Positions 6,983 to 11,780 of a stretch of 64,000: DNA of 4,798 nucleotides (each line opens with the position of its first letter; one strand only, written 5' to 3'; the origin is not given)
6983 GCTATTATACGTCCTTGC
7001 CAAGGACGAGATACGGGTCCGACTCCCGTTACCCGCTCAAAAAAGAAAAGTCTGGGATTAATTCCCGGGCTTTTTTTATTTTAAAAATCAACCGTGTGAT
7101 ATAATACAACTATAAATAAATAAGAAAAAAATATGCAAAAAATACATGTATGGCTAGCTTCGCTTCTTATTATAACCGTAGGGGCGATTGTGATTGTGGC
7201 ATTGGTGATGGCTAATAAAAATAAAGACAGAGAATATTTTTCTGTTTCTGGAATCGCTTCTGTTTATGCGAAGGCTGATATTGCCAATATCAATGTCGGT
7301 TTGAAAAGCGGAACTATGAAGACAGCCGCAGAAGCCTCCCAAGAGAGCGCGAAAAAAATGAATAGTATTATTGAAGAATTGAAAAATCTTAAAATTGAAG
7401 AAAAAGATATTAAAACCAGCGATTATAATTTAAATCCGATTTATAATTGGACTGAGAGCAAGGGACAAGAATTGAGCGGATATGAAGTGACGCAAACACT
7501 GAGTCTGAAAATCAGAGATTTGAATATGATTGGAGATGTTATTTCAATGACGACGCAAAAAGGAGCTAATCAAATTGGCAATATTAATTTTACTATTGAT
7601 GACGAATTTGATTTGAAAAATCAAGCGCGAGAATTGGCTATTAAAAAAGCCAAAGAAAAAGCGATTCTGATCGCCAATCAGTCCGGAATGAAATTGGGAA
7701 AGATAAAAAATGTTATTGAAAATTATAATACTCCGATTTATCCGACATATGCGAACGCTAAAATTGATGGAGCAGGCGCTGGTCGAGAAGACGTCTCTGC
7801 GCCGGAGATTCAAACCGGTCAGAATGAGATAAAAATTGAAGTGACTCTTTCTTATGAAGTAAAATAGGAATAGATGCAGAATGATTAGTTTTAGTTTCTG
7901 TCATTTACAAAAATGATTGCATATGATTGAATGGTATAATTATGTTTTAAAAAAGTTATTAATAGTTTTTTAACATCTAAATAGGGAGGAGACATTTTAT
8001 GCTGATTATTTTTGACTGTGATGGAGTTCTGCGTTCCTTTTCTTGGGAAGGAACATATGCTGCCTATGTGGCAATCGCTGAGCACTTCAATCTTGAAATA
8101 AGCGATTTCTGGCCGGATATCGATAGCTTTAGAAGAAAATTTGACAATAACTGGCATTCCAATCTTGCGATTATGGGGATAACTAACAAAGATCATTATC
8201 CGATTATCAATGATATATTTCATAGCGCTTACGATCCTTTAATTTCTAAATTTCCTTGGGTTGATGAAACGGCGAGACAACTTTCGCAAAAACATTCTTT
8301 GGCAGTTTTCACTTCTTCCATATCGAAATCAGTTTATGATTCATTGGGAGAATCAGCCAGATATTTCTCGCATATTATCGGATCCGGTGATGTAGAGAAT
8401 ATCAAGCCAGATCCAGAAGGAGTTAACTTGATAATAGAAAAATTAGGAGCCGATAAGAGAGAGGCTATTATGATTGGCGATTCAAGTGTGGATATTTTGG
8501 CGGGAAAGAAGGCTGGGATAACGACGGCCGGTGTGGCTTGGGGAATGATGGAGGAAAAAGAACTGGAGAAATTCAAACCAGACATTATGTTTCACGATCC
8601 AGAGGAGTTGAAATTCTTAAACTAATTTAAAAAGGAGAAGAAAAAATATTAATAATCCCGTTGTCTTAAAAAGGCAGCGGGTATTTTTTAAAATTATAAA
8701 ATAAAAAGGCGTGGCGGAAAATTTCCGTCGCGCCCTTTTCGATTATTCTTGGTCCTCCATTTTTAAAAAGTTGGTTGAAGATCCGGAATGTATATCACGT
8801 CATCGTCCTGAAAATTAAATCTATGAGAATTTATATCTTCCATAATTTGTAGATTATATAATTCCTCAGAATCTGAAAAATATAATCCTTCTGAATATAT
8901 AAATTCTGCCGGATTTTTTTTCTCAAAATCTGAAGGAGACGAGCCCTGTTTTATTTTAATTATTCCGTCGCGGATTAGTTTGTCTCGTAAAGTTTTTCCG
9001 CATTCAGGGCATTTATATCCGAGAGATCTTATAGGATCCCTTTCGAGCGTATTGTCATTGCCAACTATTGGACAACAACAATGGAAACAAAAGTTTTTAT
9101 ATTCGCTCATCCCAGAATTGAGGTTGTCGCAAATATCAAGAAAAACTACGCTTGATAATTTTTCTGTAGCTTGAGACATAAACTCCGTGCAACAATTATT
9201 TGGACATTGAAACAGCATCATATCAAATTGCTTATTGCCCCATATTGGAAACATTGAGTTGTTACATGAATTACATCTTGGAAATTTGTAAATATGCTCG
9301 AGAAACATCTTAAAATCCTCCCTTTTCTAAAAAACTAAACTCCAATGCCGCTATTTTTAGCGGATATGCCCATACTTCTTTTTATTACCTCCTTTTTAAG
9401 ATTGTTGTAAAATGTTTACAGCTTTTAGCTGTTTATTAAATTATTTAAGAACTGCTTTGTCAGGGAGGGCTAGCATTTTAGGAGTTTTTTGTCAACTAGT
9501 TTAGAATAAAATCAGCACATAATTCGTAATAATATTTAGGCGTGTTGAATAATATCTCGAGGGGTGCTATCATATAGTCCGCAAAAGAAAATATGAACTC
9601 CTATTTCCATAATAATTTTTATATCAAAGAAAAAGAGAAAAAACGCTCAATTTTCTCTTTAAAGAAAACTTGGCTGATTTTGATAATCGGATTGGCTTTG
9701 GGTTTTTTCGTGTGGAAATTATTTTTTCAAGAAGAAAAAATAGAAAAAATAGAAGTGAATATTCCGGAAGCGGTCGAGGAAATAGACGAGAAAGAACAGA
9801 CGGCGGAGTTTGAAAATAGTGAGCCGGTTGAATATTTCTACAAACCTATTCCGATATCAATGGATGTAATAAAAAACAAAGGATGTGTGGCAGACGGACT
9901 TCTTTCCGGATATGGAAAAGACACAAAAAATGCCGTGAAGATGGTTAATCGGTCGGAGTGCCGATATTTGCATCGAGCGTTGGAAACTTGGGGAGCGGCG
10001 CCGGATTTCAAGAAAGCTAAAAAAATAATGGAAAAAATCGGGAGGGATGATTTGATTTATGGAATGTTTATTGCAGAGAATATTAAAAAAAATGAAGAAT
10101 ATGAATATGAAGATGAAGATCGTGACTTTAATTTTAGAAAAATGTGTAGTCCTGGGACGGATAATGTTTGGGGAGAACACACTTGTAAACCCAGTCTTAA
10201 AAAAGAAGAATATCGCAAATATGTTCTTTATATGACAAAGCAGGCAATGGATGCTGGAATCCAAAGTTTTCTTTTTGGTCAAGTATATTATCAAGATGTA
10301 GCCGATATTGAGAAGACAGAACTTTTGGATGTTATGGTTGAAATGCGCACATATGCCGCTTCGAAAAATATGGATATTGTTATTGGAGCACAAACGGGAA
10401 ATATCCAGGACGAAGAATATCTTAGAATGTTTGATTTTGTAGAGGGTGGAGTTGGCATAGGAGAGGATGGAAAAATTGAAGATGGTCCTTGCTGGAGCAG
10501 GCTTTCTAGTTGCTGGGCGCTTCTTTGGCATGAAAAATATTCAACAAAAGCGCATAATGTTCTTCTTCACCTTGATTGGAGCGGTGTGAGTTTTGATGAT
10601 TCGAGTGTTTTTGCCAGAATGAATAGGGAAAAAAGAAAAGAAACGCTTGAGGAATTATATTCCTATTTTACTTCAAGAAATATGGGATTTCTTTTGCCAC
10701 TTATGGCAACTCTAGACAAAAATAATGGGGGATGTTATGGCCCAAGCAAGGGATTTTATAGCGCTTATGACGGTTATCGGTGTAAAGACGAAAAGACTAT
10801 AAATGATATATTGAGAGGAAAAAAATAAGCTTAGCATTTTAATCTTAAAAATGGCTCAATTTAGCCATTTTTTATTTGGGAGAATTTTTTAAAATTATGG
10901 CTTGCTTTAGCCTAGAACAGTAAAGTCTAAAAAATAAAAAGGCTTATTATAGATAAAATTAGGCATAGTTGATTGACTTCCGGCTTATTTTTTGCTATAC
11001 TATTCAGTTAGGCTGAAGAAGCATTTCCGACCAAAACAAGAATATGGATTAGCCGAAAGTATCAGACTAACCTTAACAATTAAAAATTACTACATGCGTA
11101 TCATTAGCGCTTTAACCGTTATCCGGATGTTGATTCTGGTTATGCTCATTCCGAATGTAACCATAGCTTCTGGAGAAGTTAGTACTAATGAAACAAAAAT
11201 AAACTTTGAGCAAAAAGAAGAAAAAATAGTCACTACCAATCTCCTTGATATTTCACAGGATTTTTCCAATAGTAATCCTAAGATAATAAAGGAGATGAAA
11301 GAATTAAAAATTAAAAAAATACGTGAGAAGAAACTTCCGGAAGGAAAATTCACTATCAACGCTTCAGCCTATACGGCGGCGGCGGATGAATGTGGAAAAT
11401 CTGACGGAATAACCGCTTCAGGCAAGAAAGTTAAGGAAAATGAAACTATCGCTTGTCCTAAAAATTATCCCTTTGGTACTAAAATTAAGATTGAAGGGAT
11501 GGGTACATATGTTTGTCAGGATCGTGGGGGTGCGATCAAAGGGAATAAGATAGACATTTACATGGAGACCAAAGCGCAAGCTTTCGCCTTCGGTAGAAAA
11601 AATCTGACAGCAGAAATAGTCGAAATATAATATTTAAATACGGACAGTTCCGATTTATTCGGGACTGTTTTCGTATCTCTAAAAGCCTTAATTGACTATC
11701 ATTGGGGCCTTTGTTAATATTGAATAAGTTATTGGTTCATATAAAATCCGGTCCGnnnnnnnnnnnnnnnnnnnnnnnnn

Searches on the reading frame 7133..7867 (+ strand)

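Call 57: search_protein_families(library=pfam, proteins=[window:7133-7867:+], max_evalue=0.001)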
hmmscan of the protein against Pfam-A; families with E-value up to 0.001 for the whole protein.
window:7133-7867:+ (244 aa): 1 family
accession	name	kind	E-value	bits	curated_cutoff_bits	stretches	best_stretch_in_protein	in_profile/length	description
PF04402.19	SIMPL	-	3.5e-48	165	25.2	1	37-241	2-205/205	Protein of unknown function (DUF541)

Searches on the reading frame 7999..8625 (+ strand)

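Call 57: search_protein_families(library=pfam, proteins=[window:7999-8625:+], max_evalue=0.001)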
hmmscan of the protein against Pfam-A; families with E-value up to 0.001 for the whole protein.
window:7999-8625:+ (208 aa): 3 families
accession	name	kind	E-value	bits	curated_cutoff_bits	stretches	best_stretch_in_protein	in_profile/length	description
PF13419.12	HAD_2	-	1.3e-24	87.7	23.8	1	3-179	1-178/178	Haloacid dehalogenase-like hydrolase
PF00702.32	Hydrolase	-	1.2e-18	68.6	26.4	1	2-173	3-191/191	haloacid dehalogenase-like hydrolase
PF13242.12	Hydrolase_like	-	2.7e-12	46.9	22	1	136-200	4-71/75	HAD-hyrolase-like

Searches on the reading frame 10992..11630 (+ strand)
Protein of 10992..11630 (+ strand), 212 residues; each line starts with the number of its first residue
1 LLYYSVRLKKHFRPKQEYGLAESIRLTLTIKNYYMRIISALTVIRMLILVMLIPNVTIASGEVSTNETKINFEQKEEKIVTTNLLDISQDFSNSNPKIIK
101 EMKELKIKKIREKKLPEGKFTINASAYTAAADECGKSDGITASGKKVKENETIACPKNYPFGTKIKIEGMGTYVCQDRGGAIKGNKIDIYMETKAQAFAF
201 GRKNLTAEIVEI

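Call 57: search_protein_families(library=pfam, proteins=[window:10992-11630:+], max_evalue=0.001)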
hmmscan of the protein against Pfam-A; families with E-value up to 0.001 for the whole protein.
window:10992-11630:+ (212 aa): 1 family
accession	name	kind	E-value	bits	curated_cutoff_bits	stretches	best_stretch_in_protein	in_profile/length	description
PF06725.17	3D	-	1.2e-12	48.3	23.8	1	153-208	3-69/72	3D domain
